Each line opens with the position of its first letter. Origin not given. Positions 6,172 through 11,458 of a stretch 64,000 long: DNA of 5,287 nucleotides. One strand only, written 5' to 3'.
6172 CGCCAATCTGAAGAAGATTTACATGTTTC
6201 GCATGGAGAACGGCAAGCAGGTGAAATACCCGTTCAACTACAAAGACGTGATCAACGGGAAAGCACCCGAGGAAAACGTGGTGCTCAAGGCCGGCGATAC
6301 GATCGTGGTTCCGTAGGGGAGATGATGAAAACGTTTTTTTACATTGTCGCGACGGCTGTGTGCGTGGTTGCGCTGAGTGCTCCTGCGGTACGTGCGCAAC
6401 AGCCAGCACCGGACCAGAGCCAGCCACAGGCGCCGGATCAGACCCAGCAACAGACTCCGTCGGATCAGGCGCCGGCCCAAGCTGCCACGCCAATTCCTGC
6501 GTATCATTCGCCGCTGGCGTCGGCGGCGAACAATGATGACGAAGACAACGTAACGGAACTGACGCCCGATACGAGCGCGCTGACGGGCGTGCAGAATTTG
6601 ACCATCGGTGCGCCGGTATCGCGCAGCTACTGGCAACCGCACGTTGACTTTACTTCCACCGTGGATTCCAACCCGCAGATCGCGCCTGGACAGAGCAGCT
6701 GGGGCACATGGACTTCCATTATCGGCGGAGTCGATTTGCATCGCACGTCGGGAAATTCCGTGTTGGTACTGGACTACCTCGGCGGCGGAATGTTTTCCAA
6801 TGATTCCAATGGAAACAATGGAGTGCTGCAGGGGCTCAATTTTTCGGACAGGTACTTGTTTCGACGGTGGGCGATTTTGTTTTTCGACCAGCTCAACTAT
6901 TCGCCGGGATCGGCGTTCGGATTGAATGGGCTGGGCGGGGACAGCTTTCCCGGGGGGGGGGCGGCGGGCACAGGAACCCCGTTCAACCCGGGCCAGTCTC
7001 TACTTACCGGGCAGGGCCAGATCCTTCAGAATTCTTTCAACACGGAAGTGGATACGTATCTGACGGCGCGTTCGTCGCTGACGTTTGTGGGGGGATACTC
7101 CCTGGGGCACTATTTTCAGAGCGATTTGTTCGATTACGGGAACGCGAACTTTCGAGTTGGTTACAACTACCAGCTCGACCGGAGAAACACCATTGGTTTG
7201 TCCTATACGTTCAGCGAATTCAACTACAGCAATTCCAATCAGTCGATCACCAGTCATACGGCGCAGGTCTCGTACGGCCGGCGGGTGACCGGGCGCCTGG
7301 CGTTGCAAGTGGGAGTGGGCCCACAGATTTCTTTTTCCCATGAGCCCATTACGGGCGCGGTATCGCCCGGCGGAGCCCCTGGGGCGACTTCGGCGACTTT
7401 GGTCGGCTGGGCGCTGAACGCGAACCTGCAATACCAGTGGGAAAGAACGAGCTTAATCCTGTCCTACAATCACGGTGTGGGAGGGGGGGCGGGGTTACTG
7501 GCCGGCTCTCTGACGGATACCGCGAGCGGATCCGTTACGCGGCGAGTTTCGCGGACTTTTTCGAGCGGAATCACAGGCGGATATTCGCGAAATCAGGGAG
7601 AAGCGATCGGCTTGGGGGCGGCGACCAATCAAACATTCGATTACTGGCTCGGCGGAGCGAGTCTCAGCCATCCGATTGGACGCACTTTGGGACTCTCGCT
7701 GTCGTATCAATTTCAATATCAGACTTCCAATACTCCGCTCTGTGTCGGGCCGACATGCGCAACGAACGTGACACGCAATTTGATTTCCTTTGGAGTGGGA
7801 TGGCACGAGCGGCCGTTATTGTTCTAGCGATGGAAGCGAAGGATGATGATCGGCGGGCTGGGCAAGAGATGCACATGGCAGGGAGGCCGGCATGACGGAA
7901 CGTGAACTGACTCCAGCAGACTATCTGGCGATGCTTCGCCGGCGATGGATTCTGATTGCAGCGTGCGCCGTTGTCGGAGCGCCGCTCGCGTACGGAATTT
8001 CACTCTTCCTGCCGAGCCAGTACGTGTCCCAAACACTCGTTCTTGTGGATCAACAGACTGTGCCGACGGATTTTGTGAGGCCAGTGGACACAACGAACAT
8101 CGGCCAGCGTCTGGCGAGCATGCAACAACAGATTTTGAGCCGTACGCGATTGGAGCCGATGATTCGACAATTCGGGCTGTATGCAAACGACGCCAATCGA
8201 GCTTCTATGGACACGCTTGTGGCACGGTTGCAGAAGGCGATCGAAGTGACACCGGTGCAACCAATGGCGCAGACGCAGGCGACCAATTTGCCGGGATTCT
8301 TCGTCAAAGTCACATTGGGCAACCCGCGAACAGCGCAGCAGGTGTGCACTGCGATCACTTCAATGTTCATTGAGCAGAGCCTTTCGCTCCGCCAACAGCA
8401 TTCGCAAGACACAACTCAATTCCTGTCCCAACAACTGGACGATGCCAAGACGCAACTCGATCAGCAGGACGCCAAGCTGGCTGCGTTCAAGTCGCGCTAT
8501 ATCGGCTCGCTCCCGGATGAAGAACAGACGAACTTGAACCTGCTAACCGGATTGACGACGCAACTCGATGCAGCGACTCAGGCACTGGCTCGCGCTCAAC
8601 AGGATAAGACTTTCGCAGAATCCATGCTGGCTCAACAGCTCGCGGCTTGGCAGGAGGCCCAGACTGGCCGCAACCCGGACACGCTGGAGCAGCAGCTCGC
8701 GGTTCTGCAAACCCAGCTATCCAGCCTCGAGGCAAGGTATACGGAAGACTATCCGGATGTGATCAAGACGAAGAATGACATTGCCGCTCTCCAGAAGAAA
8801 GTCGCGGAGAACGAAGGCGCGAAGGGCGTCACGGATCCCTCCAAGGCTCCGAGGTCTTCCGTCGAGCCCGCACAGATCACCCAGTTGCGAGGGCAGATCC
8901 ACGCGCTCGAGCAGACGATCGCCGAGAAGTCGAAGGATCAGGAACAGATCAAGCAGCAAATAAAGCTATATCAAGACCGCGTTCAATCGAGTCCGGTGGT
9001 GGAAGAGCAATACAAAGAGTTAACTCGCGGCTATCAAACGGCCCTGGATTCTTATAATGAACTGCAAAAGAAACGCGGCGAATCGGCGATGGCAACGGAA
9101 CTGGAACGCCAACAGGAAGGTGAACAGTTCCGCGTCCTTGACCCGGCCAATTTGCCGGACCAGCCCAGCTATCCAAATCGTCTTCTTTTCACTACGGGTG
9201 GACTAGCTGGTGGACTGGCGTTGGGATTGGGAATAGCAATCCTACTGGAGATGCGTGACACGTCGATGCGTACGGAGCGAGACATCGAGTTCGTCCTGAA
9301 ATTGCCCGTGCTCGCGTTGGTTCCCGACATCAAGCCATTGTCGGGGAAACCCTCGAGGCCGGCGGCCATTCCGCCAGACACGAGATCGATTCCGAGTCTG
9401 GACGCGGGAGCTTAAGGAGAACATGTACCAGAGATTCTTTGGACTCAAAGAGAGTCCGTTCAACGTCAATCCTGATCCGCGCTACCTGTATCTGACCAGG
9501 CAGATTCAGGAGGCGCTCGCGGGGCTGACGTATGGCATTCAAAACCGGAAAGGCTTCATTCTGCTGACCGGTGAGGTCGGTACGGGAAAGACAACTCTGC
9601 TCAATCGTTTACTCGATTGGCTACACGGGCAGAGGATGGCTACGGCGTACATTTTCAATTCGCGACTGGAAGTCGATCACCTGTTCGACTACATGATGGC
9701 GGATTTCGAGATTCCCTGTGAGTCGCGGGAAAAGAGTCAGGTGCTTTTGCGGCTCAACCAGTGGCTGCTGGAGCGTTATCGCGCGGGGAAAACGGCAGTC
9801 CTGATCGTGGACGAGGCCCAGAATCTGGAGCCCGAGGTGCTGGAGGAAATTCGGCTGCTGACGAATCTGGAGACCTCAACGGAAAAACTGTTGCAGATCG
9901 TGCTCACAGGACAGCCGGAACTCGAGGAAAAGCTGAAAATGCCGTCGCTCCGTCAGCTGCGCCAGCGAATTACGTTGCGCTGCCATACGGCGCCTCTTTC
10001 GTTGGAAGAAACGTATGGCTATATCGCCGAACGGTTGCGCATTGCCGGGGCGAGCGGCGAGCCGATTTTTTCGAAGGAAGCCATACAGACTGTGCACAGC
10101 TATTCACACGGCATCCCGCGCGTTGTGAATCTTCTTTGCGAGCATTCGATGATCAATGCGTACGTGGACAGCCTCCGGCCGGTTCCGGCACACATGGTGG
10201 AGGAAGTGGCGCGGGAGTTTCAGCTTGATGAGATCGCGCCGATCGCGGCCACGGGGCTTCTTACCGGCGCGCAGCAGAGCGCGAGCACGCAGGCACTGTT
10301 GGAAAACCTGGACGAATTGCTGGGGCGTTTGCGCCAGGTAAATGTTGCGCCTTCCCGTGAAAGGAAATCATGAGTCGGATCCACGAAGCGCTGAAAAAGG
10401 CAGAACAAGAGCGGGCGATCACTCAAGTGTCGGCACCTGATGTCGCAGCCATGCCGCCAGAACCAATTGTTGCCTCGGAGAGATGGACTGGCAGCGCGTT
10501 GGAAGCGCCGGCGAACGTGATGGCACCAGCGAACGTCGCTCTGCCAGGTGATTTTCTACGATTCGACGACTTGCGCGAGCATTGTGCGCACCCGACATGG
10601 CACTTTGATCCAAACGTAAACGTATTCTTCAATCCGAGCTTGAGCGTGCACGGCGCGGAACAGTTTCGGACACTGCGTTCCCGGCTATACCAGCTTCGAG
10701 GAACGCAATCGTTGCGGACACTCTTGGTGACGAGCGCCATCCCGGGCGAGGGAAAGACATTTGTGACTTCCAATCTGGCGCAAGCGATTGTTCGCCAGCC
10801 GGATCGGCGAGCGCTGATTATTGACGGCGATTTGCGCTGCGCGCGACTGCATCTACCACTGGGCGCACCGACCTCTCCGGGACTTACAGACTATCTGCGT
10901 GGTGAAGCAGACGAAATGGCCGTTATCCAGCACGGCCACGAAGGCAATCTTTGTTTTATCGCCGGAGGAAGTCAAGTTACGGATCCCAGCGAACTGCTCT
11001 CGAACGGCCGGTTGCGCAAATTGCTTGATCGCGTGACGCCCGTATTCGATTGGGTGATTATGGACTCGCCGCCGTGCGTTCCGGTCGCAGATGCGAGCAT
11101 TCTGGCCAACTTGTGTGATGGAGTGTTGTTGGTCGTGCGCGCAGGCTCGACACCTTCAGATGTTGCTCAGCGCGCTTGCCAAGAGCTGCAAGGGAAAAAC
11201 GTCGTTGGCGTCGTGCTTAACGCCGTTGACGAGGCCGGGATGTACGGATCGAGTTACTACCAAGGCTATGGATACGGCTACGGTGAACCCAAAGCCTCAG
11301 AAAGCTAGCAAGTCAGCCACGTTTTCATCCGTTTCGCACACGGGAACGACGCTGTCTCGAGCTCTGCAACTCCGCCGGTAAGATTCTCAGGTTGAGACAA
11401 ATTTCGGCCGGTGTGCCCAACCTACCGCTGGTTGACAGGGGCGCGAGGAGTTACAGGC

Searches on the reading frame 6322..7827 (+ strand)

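Call 6: search_protein_families(library=ncbifam, proteins=[window:6322-7827:+])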
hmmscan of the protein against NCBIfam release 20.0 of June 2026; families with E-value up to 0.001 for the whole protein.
window:6322-7827:+ (501 aa): 1 family
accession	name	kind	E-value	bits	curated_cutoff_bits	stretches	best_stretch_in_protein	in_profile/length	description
TIGR03016.1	pepcterm_hypo_1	hypoth_equivalog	0.00011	21.3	90.85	0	229-306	378-461/477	TIGR03016 family PEP-CTERM system-associated outer membrane protein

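Call 7: search_protein_families(library=pfam, proteins=[window:6322-7827:+])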
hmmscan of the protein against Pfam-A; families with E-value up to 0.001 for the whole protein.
window:6322-7827:+ (501 aa): 0 families

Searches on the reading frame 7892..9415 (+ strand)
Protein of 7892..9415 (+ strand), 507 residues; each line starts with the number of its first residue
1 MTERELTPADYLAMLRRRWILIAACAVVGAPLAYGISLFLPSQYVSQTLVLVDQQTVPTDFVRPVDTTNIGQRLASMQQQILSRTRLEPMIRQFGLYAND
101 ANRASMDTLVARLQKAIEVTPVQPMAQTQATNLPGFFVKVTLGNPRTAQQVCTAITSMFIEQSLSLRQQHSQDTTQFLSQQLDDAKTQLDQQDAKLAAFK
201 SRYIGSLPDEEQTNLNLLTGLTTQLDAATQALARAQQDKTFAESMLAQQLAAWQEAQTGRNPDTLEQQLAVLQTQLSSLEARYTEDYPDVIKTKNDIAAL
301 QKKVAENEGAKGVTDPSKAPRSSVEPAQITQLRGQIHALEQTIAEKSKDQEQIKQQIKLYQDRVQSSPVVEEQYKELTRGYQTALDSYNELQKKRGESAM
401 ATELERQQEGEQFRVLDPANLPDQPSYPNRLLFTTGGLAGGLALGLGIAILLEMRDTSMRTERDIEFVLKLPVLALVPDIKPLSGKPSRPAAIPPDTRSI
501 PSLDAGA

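Call 6: search_protein_families(library=ncbifam, proteins=[window:7892-9415:+])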
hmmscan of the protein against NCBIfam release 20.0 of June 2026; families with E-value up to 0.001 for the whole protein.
window:7892-9415:+ (507 aa): 7 families
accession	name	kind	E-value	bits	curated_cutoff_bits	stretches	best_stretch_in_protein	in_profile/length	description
TIGR03007.1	pepcterm_ChnLen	equivalog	7.3e-85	285.1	278.85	1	10-481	5-464/498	XrtA system polysaccharide chain length determinant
TIGR03017.1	EpsF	equivalog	7.5e-19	67.7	422.75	1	15-477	11-443/444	chain length determinant protein EpsF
TIGR01005.1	eps_transp_fam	subfamily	1.5e-12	46.6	411.7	1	10-478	8-478/754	exopolysaccharide transport protein family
NF041864.1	EpsV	equivalog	6.3e-11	41.5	800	1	401-475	403-479/484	PCP family exopolysaccharide biosynthesis protein EpsV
TIGR01006.1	polys_exp_MPA1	subfamily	5.1e-10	39.2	296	1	412-480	156-224/226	CspC family polysaccharide chain length determinant protein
NF008568.0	PRK11519.1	equivalog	0.00023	19.5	1068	0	146-229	240-324/720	tyrosine-protein kinase Wzc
NF007350.0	PRK09841.1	equivalog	0.00062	18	1248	0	240-466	248-460/726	tyrosine-protein kinase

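Call 7: search_protein_families(library=pfam, proteins=[window:7892-9415:+])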
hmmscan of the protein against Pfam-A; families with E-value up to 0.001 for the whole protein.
window:7892-9415:+ (507 aa): 2 families
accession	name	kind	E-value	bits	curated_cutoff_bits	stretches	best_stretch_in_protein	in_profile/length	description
PF02706.20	Wzz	-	2.4e-08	34.6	25.5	1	11-93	8-90/91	Chain length determinant protein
PF13807.11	GNVR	-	0.0002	21.7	27.7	0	376-452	8-80/82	G-rich domain on putative tyrosine kinase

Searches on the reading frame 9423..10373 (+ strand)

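Call 6: search_protein_families(library=ncbifam, proteins=[window:9423-10373:+])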
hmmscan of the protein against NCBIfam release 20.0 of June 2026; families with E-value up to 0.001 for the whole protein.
window:9423-10373:+ (316 aa): 3 families
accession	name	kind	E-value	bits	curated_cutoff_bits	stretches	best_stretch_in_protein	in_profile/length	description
TIGR03015.1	pepcterm_ATPase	hypoth_equivalog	4.4e-92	308.3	324.5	1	1-267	1-267/269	XrtA/PEP-CTERM system-associated ATPase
NF011057.0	PRK14489.1-2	subfamily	0.00023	20.6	541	0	45-85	204-244/363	bifunctional molybdenum cofactor guanylyltransferase MobA/molybdopterin-guanine dinucleotide biosynthesis adaptor protein MobB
NF041000.1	ATPase_ComGA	equivalog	0.00023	20.2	300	1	34-66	119-151/267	competence type IV pilus ATPase ComGA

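Call 7: search_protein_families(library=pfam, proteins=[window:9423-10373:+])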
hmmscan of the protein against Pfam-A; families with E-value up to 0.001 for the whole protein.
window:9423-10373:+ (316 aa): 17 families
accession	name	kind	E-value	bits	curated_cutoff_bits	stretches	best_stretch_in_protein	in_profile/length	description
PF13401.12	AAA_22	-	4.9e-31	108.2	27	1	42-171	4-130/130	AAA domain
PF13191.12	AAA_16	-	1.2e-08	36.1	32.6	1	33-156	13-164/167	AAA ATPase domain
PF05970.20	PIF1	-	6.7e-07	29.6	25.9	1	39-143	18-122/223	PIF1-like helicase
PF07728.20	AAA_5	-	1.4e-06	28.8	22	1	46-154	2-98/139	AAA domain (dynein-related subfamily)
PF25199.1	nSTAND_NTPase5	-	1e-05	25.9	34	1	27-162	27-131/145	Novel STAND NTPase 5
PF25201.1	nSTAND6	-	1.1e-05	26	27.7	1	41-135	16-113/148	Novel STAND NTPase 6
PF13173.12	AAA_14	-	5.5e-05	23.6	27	1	45-196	4-127/129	AAA domain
PF00437.27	T2SSE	-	5.6e-05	22.4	24.9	1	32-70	131-169/370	Type II/IV secretion system protein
PF09848.15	SLFN-g3_helicase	-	9.9e-05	22.2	24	1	45-136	3-92/354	Schlafen group 3, DNA/RNA helicase domain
PF13245.12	AAA_19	-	0.00011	22.8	25.1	0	43-71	11-39/134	AAA domain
PF20720.3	nSTAND3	-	0.00026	21.2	27.2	1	41-83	15-56/155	Novel STAND NTPase 3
PF02492.25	cobW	-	0.00027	21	20.7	1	46-82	3-38/180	CobW/HypB/UreG, nucleotide-binding domain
PF05729.18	NACHT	-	0.00032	21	26.7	1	46-149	3-110/167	NACHT domain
PF01637.24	ATPase_2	-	0.00033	21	33.2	0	42-147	19-133/225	ATPase domain predominantly from Archaea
PF05621.17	TniB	-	0.00033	20.6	22.4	0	30-148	21-151/189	Bacterial TniB protein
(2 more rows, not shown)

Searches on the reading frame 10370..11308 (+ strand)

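Call 6: search_protein_families(library=ncbifam, proteins=[window:10370-11308:+])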
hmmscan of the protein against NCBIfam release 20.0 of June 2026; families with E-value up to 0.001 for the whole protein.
window:10370-11308:+ (312 aa): 12 families
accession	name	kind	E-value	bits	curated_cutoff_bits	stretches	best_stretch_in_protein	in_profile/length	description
TIGR03018.1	pepcterm_TyrKin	hypoth_equivalog_domain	2.7e-39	134.7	230.65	1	95-284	11-207/207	XrtA-associated tyrosine autokinase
TIGR01007.1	eps_fam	subfamily_domain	4.2e-38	130.9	108.05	1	97-301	1-204/204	polysaccharide biosynthesis tyrosine autokinase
NF007350.0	PRK09841.1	equivalog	5.5e-34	117.3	1248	1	96-306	512-724/726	tyrosine-protein kinase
TIGR01005.1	eps_transp_fam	subfamily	4.4e-31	107.8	411.7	1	96-300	527-735/754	exopolysaccharide transport protein family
NF008568.0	PRK11519.1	equivalog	9e-30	103.5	1068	1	97-302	508-710/720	tyrosine-protein kinase Wzc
TIGR03029.1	EpsG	equivalog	1.6e-27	96.4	313.8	1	95-284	83-273/274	chain length determinant protein tyrosine kinase EpsG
TIGR01969.1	minD_arch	subfamily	1.1e-11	44.4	201.75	1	117-288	2-172/251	cell division ATPase MinD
TIGR03371.1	cellulose_yhjQ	equivalog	1.1e-08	34.8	157.85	1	117-275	3-163/246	cellulose biosynthesis protein BcsQ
TIGR01968.1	minD_bact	equivalog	1.7e-08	34.1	212.9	1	117-239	3-125/261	septum site-determining protein MinD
TIGR03815.1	CpaE_hom_Actino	equivalog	1.4e-05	24.4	154.45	1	111-283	107-280/340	septum site-determining protein Ssd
NF041546.1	ParA_partition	equivalog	0.00023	20.8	180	0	212-259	63-109/203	ParA family partition ATPase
NF008079.0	PRK10818.1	equivalog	0.00087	18.7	508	0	116-238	3-126/270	septum site-determining protein MinD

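Call 7: search_protein_families(library=pfam, proteins=[window:10370-11308:+])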
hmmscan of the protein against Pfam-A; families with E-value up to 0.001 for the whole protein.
window:10370-11308:+ (312 aa): 2 families
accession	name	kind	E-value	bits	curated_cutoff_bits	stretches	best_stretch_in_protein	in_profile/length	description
PF13614.12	AAA_31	-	6.1e-05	23.5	27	1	126-257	12-148/177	AAA domain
PF01656.29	CbiA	-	0.0001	22.7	25.4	1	125-289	8-86/125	CobQ/CobB/MinD/ParA nucleotide binding domain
